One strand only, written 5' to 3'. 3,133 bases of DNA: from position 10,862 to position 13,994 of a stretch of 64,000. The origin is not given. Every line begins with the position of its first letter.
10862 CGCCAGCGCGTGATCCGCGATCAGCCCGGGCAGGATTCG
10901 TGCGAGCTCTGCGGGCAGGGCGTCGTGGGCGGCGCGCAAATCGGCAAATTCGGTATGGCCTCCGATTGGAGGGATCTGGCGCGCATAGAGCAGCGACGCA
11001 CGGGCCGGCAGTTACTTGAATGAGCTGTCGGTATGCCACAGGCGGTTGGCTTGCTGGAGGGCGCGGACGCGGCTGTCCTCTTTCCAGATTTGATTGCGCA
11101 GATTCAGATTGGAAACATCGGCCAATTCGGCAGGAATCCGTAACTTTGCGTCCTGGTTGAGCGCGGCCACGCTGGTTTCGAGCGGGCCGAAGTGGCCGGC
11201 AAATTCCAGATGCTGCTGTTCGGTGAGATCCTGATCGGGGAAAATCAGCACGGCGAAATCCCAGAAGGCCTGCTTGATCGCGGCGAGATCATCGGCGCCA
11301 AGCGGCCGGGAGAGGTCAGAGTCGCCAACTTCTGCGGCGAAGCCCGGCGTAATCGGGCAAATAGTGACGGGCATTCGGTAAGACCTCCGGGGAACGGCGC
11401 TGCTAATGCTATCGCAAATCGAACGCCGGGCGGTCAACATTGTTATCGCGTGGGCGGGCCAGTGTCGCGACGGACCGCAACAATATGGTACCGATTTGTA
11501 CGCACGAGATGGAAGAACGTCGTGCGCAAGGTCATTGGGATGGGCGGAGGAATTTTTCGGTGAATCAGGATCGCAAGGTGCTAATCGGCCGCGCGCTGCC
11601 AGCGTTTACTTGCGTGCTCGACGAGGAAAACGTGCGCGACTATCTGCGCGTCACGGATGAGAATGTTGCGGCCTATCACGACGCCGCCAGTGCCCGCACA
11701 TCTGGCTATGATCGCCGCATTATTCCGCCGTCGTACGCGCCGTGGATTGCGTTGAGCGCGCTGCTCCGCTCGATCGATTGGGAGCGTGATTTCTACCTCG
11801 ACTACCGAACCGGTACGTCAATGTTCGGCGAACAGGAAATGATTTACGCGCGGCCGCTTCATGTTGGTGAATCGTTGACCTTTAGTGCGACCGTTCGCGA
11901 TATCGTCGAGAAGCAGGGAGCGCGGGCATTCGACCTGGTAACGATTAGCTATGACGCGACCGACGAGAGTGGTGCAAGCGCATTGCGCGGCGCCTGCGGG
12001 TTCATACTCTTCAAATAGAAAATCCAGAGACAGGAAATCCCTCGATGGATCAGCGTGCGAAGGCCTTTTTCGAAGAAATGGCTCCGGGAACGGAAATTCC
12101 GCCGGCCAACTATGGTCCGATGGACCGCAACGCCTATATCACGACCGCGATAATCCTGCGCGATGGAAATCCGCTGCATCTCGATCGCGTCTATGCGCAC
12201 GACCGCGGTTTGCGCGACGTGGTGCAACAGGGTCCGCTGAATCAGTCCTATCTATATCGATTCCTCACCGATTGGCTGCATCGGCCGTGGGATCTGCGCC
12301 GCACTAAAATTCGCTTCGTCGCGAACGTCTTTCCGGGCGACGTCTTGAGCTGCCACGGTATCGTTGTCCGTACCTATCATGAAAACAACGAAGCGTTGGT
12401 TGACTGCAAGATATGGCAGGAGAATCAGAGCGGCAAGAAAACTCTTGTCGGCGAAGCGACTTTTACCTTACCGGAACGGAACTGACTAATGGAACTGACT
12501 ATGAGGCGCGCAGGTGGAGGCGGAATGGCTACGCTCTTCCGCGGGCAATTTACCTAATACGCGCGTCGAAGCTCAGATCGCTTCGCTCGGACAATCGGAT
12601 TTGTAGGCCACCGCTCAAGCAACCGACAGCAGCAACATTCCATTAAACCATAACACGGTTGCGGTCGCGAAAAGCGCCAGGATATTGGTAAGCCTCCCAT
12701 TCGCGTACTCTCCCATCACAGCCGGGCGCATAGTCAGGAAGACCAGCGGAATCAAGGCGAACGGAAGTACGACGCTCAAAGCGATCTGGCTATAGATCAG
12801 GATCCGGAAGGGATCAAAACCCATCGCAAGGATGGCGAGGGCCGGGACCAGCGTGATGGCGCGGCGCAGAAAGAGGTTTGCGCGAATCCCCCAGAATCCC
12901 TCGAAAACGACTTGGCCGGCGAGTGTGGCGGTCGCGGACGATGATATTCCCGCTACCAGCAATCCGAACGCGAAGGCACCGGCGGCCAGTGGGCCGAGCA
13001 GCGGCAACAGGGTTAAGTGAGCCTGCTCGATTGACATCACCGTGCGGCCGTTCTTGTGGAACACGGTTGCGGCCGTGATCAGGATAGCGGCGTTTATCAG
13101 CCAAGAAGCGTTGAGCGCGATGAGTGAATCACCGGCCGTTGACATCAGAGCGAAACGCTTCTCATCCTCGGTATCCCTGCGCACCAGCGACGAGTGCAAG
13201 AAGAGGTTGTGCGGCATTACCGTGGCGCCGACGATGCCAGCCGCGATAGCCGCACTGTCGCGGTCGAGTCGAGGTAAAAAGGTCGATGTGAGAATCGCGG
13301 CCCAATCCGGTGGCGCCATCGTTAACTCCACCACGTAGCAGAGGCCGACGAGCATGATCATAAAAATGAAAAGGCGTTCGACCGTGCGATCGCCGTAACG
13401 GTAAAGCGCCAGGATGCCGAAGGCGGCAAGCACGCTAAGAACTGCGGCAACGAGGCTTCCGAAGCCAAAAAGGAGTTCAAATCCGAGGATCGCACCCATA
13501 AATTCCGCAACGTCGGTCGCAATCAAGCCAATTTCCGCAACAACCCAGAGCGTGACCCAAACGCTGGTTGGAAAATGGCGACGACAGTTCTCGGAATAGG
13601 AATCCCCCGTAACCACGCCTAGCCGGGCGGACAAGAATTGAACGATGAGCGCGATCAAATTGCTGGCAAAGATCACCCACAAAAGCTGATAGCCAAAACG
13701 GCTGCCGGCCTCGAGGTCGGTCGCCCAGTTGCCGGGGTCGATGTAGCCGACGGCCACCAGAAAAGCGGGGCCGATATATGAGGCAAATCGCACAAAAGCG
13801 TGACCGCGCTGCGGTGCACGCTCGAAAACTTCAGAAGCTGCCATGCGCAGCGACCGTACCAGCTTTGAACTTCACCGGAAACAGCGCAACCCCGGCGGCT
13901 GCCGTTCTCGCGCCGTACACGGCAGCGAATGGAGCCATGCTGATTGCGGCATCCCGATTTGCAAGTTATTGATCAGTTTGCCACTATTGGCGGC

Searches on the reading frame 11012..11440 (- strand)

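Call 21: search_protein_families(library=pfam, proteins=[window:11012-11440:-], max_evalue=0.00001)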
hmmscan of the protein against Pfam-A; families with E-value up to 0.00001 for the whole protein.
window:11012-11440:- (142 aa): 1 family
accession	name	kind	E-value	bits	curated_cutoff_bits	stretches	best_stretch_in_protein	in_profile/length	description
PF02668.22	TauD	-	2.5e-11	44.4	27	1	29-141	4-105/267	Taurine catabolism dioxygenase TauD, TfdA family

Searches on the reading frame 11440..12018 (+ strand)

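Call 21: search_protein_families(library=pfam, proteins=[window:11440-12018:+], max_evalue=0.00001)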
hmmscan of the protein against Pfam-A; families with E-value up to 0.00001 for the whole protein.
window:11440-12018:+ (192 aa): 1 family
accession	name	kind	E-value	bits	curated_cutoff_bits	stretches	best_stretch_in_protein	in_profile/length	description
PF13452.11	FAS1_DH_region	-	1.4e-18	67.8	22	1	49-179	3-127/132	FAS1-like, dehydratase domain region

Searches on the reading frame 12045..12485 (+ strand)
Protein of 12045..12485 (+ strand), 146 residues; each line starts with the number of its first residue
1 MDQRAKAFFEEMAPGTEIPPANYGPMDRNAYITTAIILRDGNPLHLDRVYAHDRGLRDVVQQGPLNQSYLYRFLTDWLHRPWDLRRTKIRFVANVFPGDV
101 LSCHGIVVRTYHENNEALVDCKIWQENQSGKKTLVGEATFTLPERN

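Call 21: search_protein_families(library=pfam, proteins=[window:12045-12485:+], max_evalue=0.00001)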
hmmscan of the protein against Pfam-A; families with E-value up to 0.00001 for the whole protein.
window:12045-12485:+ (146 aa): 1 family
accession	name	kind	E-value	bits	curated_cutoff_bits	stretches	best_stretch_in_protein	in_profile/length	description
PF01575.25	MaoC_dehydratas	-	9.7e-08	32.1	27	1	36-108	28-102/123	MaoC like domain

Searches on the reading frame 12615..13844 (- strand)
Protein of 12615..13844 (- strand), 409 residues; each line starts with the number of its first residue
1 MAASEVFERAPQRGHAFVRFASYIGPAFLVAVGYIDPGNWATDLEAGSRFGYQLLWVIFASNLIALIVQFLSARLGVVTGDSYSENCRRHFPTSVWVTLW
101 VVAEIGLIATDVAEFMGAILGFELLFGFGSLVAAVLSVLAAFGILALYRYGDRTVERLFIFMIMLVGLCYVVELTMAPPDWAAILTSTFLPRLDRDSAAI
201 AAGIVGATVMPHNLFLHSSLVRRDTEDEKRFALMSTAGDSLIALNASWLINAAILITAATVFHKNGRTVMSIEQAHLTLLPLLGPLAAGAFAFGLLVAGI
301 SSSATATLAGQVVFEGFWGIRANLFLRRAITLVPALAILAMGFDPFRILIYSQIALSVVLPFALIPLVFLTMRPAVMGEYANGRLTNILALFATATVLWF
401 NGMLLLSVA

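Call 4: search_protein_families(library=pfam, proteins=[window:12615-13844:-])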
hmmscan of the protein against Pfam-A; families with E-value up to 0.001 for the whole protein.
window:12615-13844:- (409 aa): 1 family
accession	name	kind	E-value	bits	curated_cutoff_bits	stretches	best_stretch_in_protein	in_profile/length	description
PF01566.24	Nramp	-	3e-113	379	29.8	1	40-383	1-356/357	Natural resistance-associated macrophage protein-like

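Call 5: search_protein_families(library=ncbifam, proteins=[window:12615-13844:-])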
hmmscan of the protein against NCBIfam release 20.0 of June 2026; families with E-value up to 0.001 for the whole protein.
window:12615-13844:- (409 aa): 3 families
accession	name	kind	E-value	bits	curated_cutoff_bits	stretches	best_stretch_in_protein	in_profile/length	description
NF001923.0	PRK00701.1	subfamily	2e-134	448.6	430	1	10-408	23-435/439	Mn(2+) uptake NRAMP transporter MntH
TIGR01197.1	nramp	subfamily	1.1e-89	301.5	272.5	1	20-377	3-390/390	metal ion transporter, metal ion (Mn2+/Fe2+) transporter (Nramp) family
NF037982.1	Nramp_1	equivalog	1.9e-56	192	50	1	25-373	1-401/404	Nramp family divalent metal transporter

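Call 47: find_homologous_proteins(query=window:12615-13844:-)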
Query window:12615-13844:- (409 aa): 7989 proteins with E <= 0.001 among 8000 candidates; the best 120 are listed.
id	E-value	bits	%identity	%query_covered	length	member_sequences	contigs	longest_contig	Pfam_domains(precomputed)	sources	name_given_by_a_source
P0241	6.5e-257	870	100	100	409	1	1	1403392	PF01566.26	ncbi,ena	-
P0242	1.3e-244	830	96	100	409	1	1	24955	PF01566.26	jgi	jgi:manganese transport protein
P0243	1.2e-217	741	85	100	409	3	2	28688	PF01566.26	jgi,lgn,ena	-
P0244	9.4e-217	738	85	100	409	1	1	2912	PF01566.26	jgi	jgi:manganese transport protein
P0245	1.1e-216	738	85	100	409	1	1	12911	PF01566.26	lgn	-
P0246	4.8e-213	726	83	100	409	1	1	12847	PF01566.26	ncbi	-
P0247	8.3e-209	712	82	100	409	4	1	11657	PF01566.26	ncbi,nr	ncbi:MAG TPA: Nramp family divalent metal transporter [Candidatus Binataceae bacterium]|nr:Nramp fam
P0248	1.5e-206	704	83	100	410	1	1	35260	PF01566.26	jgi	jgi:manganese transport protein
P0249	1.8e-205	701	82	100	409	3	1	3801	PF01566.26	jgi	jgi:manganese transport protein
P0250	7.0e-205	699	82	100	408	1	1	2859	PF01566.26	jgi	jgi:manganese transport protein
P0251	8.1e-204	695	81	100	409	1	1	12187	PF01566.26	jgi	jgi:manganese transport protein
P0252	9.9e-204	695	82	100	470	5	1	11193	PF01566.26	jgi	jgi:manganese transport protein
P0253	2.4e-203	694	81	100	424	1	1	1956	PF01566.26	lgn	-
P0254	1.6e-190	651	73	100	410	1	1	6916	PF01566.26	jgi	jgi:manganese transport protein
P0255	3.9e-190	650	83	93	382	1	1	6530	PF01566.26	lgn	-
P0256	1.6e-184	632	72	100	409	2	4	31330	PF01566.26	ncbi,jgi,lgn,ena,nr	ncbi:MAG TPA: Nramp family divalent metal transporter [Terriglobales bacterium]|nr:Nramp family diva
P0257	2.2e-169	582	83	83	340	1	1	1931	PF01566.26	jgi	jgi:manganese transport protein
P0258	6.3e-152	524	63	98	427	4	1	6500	PF01566.26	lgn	-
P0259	2.0e-146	506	63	96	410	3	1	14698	PF01566.26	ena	-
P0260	8.8e-144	498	63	95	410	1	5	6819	PF01566.26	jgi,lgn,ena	jgi:manganese transport protein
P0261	1.8e-140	487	60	100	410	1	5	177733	PF01566.26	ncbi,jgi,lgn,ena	jgi:manganese transport protein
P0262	2.5e-134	466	59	93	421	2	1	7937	PF01566.26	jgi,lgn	-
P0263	4.3e-133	462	59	93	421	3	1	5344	PF01566.26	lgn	-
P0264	4.9e-132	459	80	65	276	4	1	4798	PF01566.26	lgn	-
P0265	2.8e-123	430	84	59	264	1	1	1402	PF01566.26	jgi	jgi:manganese transport protein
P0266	2.1e-122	427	55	97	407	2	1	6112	PF01566.26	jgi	-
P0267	4.8e-122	426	56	92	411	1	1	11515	PF01566.26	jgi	jgi:manganese transport protein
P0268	8.4e-121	422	52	94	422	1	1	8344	PF01566.26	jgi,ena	-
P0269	1.3e-120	421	54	96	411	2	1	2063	PF01566.26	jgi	jgi:manganese transport protein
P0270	1.2e-119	418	53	88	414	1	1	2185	PF01566.26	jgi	jgi:manganese transport protein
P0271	4.8e-119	416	53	96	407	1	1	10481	PF01566.26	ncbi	-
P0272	9.2e-119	415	53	94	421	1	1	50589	PF01566.26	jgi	-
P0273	9.8e-119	415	53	96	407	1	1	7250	PF01566.26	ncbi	-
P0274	1.2e-118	415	53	94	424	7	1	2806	PF01566.26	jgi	jgi:manganese transport protein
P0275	1.8e-118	414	51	94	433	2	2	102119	PF01566.26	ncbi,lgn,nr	ncbi:MAG: Nramp family divalent metal transporter [Armatimonadota bacterium]|nr:Nramp family divalen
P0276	3.6e-118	413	55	89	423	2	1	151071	PF01566.26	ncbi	ncbi:MAG: Nramp family divalent metal transporter [Chloroflexota bacterium]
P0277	6.2e-118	413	51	91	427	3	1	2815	PF01566.26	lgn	-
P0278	8.1e-118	412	51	93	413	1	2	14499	PF01566.26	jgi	-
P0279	9.3e-118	412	54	96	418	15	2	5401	PF01566.26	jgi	-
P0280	1.2e-117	412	53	91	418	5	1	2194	PF01566.26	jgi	jgi:manganese transport protein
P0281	3.0e-117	410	51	91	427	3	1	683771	PF01566.26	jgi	jgi:manganese transport protein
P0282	4.6e-117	410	55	95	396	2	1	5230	PF01566.26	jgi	-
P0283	5.3e-117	409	47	99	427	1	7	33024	PF01566.26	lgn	-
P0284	8.2e-117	409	53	96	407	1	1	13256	PF01566.26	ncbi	-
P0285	1.2e-116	408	52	94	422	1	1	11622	PF01566.26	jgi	jgi:manganese transport protein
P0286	1.5e-116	408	51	94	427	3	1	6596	PF01566.26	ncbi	-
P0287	2.2e-116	407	54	91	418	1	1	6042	PF01566.26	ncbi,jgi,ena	-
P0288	2.5e-116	407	53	95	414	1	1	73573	PF01566.26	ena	-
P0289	2.9e-116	407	50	96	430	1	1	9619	PF01566.26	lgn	-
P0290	3.0e-116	407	52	96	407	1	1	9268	PF01566.26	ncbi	-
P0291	3.2e-116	407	54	91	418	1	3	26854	PF01566.26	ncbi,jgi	-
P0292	4.7e-116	406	49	94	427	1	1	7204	PF01566.26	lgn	-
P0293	5.2e-116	406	49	94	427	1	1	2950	PF01566.26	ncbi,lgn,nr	ncbi:MAG TPA: Nramp family divalent metal transporter [Bacteroidota bacterium]|nr:Nramp family dival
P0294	6.5e-116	406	53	91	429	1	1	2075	PF01566.26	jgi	-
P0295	6.6e-116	406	50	95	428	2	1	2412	PF01566.26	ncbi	-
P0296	6.9e-116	406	54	93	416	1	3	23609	PF01566.26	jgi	jgi:manganese transport protein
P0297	1.1e-115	405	53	96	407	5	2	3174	PF01566.26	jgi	jgi:manganese transport protein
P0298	1.3e-115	405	53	89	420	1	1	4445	PF01566.26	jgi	jgi:manganese transport protein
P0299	2.2e-115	404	53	94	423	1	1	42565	PF01566.26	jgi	jgi:manganese transport protein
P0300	2.3e-115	404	50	94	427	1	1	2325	PF01566.26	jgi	jgi:manganese transport protein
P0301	9.4e-115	402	47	97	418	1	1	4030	PF01566.26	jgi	jgi:manganese transport protein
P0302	9.4e-115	402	55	92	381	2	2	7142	PF01566.26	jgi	-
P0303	1.5e-114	401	52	94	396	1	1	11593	PF01566.26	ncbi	-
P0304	1.6e-114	401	50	94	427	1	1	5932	PF01566.26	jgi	jgi:manganese transport protein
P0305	1.8e-114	401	51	97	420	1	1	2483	PF01566.26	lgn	-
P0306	1.9e-114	401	49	95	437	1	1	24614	PF01566.26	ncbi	-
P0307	3.3e-114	400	51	94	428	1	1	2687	PF01566.26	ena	-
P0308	4.2e-114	400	49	97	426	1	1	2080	PF01566.26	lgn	-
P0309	4.6e-114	400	52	91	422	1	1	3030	PF01566.26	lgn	-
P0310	5.0e-114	400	53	93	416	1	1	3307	PF01566.26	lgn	-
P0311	9.4e-114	399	52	98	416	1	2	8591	PF01566.26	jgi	-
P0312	2.7e-113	397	51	94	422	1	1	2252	PF01566.26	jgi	-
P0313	5.0e-113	396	51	96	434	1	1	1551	PF01566.26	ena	-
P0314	5.4e-113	396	54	92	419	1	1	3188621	PF01566.26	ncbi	ncbi:MAG: Nramp family divalent metal transporter [Chloroflexota bacterium]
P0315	6.7e-113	396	51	94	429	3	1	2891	PF01566.26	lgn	-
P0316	1.4e-112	395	48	98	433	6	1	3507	PF01566.26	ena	-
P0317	2.0e-112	394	52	95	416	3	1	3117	PF01566.26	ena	-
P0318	2.4e-112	394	52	96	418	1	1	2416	PF01566.26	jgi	jgi:manganese transport protein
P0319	8.4e-111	389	49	99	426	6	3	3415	PF01566.26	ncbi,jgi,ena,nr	ncbi:MAG TPA: Nramp family divalent metal transporter [Anaerolineales bacterium]|nr:Nramp family div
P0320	1.0e-110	389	50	94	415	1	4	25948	PF01566.26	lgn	-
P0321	1.3e-110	388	50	94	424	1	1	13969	PF01566.26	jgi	jgi:manganese transport protein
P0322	1.3e-110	388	47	97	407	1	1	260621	PF01566.26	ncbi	ncbi:Nramp family divalent metal transporter [Fictibacillus fluitans]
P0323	2.1e-110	388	48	95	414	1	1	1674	PF01566.26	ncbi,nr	ncbi:MAG: Nramp family divalent metal transporter [Anaerolineaceae bacterium]|nr:Nramp family divale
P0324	3.1e-110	387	49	98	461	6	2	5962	PF01566.26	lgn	-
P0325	3.6e-110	387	49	96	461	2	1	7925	PF01566.26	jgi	-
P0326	2.0e-109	385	48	94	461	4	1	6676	PF01566.26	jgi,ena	-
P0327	2.5e-109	384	49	96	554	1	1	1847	PF01566.26,PF04023.21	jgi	jgi:manganese transport protein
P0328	2.6e-109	384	50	95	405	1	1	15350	PF01566.26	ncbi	-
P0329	4.0e-109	384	48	96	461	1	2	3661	PF01566.26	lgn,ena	-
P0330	4.6e-109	383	48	98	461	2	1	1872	PF01566.26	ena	-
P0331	8.3e-109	382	48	97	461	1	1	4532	PF01566.26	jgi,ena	-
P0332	1.4e-108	382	50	94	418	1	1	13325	PF01566.26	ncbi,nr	ncbi:MAG TPA: Nramp family divalent metal transporter [Gemmatimonadales bacterium]|nr:Nramp family d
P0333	2.0e-108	381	50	95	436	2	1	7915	PF01566.26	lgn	-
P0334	2.4e-108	381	49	95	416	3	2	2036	PF01566.26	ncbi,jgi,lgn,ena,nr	ncbi:MAG TPA: Nramp family divalent metal transporter [Candidatus Kapabacteria bacterium]|nr:Nramp f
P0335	2.6e-108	381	51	93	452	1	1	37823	PF01566.26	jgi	jgi:manganese transport protein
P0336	5.7e-108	380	48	97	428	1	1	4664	PF01566.26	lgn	-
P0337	5.7e-108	380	49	95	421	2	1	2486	PF01566.26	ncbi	-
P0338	8.5e-108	379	49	94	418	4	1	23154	PF01566.26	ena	-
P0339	1.4e-107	378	51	93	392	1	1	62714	PF01566.26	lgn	-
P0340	1.8e-107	378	49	95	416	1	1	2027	PF01566.26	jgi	jgi:manganese transport protein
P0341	2.9e-107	377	48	96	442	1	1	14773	PF01566.26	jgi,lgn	jgi:manganese transport protein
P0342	5.1e-107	377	47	98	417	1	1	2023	PF01566.26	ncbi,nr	ncbi:MAG TPA: Nramp family divalent metal transporter [Candidatus Kapabacteria bacterium]|nr:Nramp f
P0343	7.9e-107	376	49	94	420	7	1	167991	PF01566.26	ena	-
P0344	9.4e-107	376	48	97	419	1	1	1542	PF01566.26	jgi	jgi:manganese transport protein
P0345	2.1e-106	375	50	95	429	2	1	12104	PF01566.26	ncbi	ncbi:MAG: Nramp family divalent metal transporter [Bacillota bacterium]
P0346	5.6e-106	373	49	97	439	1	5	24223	PF01566.26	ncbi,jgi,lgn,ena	-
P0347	7.7e-106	373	50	94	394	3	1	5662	PF01566.26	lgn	-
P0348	7.9e-106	373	45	99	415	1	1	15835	PF01566.26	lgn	-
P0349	2.0e-105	371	50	93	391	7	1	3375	PF01566.26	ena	-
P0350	3.8e-104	367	46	95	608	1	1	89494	PF01566.26,PF04023.21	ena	-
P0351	4.0e-104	367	47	95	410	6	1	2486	PF01566.26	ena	-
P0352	1.0e-103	366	50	88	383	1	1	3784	PF01566.26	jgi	-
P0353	2.1e-102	361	48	92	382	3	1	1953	PF01566.26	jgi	-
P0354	2.8e-102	361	48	96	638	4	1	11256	PF01566.26,PF00582.33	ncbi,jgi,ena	-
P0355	2.1e-101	358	60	72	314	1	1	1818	PF01566.26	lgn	-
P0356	7.5e-101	356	50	92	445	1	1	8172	PF01566.26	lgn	-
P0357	1.3e-100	356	49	89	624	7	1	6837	PF01566.26,PF00582.33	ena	-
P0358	2.9e-100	354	45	98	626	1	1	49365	PF01566.26,PF00582.33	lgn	-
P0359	3.7e-100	354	44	99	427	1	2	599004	PF01566.26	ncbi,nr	ncbi:MAG: divalent metal cation transporter [Geobacter sp.]|nr:MAG: divalent metal cation transporte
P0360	7.3e-100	353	48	95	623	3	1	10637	PF01566.26,PF00582.33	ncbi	-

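Call 49: find_encoding_contigs(protein=P0256, flank=10000, max_places=1)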
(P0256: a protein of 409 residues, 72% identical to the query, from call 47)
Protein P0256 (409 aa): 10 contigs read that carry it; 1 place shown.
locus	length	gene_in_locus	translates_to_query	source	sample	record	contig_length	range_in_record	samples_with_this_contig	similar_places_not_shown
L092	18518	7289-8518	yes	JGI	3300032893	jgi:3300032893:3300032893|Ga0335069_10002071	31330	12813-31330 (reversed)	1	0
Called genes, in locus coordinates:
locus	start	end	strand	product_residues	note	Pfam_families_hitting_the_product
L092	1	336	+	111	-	?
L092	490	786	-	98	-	-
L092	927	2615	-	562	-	PF00118:Cpn60_TCP1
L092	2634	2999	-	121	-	PF02406:MmoB_DmpM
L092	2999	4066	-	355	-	PF02332:Phenol_Hydrox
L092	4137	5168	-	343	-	PF00111:Fer2, PF00970:FAD_binding_6, PF00175:NAD_binding_1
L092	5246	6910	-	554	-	PF02332:Phenol_Hydrox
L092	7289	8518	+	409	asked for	PF01566:Nramp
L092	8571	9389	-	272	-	PF00081:Sod_Fe_N, PF02777:Sod_Fe_C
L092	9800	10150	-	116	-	-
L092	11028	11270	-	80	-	-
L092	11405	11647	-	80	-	PF01206:TusA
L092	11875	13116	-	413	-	PF03929:PepSY_TM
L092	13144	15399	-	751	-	PF07715:Plug, PF00593:TonB_dep_Rec_b-barrel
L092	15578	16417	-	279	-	PF13103:TonB_2, PF03544:TonB_C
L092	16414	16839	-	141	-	PF02472:ExbD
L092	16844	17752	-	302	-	PF01618:MotA_ExbB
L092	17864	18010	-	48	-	-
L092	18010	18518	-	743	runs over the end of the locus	PF07715:Plug, PF00593:TonB_dep_Rec_b-barrel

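Call 50: find_encoding_contigs(protein=P0261, flank=10000, max_places=1)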
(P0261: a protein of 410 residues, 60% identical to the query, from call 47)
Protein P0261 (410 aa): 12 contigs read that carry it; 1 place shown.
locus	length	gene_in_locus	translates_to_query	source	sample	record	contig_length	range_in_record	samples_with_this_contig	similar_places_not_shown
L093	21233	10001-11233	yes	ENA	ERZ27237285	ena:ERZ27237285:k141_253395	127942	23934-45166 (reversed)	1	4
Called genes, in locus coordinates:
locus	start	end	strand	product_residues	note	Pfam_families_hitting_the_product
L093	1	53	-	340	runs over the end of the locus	PF02445:NadA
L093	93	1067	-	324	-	PF02749:QRPTase_N, PF01729:QRPTase_C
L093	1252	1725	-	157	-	PF08279:HTH_11, PF02829:3H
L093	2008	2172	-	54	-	-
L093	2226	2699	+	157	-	PF22091:DUF6941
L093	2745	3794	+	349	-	PF00180:Iso_dh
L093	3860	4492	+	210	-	PF13489:Methyltransf_23, PF01209:Ubie_methyltran, PF13847:Methyltransf_31, PF08241:Methyltransf_11, PF08242:Methyltransf_12, PF13649:Methyltransf_25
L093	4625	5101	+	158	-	PF01161:PBP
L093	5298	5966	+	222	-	-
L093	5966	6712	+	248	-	-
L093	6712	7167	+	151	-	PF13650:Asp_protease_2 (weak), PF13975:gag-asp_proteas (weak)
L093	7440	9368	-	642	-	PF00664:ABC_membrane, PF00005:ABC_tran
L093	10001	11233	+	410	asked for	PF01566:Nramp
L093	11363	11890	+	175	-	PF07638:Sigma70_ECF (weak), PF04542:Sigma70_r2, PF08281:Sigma70_r4_2, PF04545:Sigma70_r4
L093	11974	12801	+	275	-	PF02870:Methyltransf_1N, PF01035:DNA_binding_1, PF02805:Ada_Zn_binding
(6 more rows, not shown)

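Call 51: find_encoding_contigs(protein=P0259, flank=10000, max_places=1)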
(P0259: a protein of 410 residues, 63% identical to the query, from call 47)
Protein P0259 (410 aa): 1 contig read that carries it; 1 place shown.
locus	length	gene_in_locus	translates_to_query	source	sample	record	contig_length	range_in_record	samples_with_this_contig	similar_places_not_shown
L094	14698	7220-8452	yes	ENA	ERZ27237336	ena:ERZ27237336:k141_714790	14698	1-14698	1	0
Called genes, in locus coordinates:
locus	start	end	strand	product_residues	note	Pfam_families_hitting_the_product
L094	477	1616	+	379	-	PF08240:ADH_N, PF16912:Glu_dehyd_C, PF00107:ADH_zinc_N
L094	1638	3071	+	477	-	PF00171:Aldedh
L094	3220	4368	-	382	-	PF07470:Glyco_hydro_88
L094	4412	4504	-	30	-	-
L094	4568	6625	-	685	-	PF00664:ABC_membrane, PF00005:ABC_tran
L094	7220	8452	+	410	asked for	PF01566:Nramp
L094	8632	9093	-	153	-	-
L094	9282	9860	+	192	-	-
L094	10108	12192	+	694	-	PF04185:Phosphoesterase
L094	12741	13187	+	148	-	-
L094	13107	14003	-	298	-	PF01170:UPF0020 (faint), PF01555:N6_N4_Mtase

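Call 72: find_encoding_contigs(protein=P0242, flank=10000, max_places=2)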
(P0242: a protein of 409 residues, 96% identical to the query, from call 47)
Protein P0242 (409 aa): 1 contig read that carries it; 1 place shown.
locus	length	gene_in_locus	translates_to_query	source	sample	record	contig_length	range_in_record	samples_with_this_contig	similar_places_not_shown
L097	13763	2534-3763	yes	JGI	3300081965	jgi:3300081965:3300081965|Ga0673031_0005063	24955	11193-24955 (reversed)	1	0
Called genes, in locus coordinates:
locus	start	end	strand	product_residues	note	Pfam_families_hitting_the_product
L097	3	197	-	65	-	?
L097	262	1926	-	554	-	PF02332:Phenol_Hydrox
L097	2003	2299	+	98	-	-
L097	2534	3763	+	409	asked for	PF01566:Nramp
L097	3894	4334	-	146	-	PF01575:MaoC_dehydratas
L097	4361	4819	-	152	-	PF13452:FAS1_DH_region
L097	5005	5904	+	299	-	PF02668:TauD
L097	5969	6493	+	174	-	-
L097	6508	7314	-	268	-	PF00378:ECH_1, PF16113:ECH_2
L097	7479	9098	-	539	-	PF00501:AMP-binding, PF13193:AMP-binding_C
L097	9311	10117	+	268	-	PF01381:HTH_3 (weak), PF13238:AAA_18, PF13671:AAA_33, PF01202:SKI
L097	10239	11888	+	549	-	PF00378:ECH_1, PF16113:ECH_2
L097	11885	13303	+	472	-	-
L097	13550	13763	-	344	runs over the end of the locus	PF00478:IMPDH (weak), PF03060:NMO, PF01070:FMN_dh (weak)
